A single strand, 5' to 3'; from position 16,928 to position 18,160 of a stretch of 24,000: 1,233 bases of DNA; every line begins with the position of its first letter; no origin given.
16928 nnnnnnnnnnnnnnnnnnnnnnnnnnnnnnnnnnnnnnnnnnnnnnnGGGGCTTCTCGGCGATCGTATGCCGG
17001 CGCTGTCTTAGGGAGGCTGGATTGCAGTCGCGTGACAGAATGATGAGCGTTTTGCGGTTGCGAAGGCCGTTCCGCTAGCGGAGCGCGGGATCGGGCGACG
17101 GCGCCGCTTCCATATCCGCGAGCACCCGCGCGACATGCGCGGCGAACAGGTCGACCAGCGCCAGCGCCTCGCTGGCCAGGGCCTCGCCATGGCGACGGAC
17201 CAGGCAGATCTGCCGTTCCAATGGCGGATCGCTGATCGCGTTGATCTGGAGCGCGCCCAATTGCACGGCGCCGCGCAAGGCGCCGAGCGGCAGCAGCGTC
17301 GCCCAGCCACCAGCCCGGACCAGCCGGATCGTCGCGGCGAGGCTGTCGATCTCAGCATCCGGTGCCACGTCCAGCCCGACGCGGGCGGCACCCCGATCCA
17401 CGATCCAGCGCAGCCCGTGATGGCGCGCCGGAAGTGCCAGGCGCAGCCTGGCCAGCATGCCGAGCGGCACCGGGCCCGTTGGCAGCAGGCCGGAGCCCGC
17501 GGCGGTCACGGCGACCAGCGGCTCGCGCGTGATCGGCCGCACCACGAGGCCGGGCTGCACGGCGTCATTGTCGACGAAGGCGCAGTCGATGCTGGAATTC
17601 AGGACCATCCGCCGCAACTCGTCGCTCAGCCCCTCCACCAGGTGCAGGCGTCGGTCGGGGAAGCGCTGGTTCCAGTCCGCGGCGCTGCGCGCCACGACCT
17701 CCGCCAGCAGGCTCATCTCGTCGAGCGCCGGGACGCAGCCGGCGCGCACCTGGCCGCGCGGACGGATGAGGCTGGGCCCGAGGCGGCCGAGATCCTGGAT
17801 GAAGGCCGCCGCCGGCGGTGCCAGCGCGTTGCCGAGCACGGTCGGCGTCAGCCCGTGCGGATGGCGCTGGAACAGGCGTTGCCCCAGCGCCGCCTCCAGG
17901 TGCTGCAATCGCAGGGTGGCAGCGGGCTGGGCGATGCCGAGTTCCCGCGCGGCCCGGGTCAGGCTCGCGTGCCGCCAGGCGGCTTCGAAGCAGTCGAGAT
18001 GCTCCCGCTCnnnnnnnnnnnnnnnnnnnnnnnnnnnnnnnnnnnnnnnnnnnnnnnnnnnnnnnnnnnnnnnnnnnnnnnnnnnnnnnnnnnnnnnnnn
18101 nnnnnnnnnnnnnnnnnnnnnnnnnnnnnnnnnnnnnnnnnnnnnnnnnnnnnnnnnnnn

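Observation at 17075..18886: Single reading frame encoding two complete LysR-type regulators in tandem (covalent pseudo-dimer LTTR)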

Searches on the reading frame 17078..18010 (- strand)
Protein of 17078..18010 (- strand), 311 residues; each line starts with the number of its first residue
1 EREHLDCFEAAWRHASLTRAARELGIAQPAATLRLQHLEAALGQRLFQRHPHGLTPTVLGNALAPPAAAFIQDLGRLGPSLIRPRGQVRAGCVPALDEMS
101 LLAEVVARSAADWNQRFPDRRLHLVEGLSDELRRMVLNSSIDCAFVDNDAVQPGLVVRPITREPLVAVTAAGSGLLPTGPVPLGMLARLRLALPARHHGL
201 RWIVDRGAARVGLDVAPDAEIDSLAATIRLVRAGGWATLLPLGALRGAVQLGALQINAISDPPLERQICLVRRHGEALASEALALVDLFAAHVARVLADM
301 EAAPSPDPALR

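Call 50: search_protein_families(library=pfam, proteins=[window:17078-18010:-], max_evalue=1)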
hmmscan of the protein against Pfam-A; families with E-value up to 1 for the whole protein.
window:17078-18010:- (311 aa): 2 families
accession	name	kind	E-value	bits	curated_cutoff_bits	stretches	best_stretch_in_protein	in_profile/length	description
PF03466.25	LysR_substrate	-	2.4e-32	112.5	28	1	84-292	4-207/209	LysR substrate binding domain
PF00126.33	HTH_1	-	2.5e-17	63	26.6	1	3-60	2-59/60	Bacterial regulatory helix-turn-helix protein, lysR family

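Call 61: find_homologous_proteins(query=window:17078-18010:-, max_evalue=1e-20)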
Query window:17078-18010:- (311 aa): 4 proteins with E <= 1e-20 among 8000 candidates.
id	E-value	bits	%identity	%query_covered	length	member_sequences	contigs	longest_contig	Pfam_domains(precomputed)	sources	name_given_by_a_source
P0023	3.7e-96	340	79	63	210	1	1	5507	PF03466.26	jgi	-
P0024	1.7e-24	105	33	88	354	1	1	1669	PF00126.34,PF03466.26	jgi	jgi:DNA-binding transcriptional LysR family regulator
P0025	1.8e-23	102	35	86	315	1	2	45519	PF00126.34,PF03466.26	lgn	-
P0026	8.9e-21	93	34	96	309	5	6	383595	PF00126.34,PF03466.26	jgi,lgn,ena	-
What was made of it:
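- Closest known: Classical LysR-type transcriptional regulators. Different: The nearest single-module LTTRs are only 33-35% identical to module 2 (call 61).
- Tried and rejected: A search for close single-module relatives of module 2 found only 33-35% identity (call 61).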
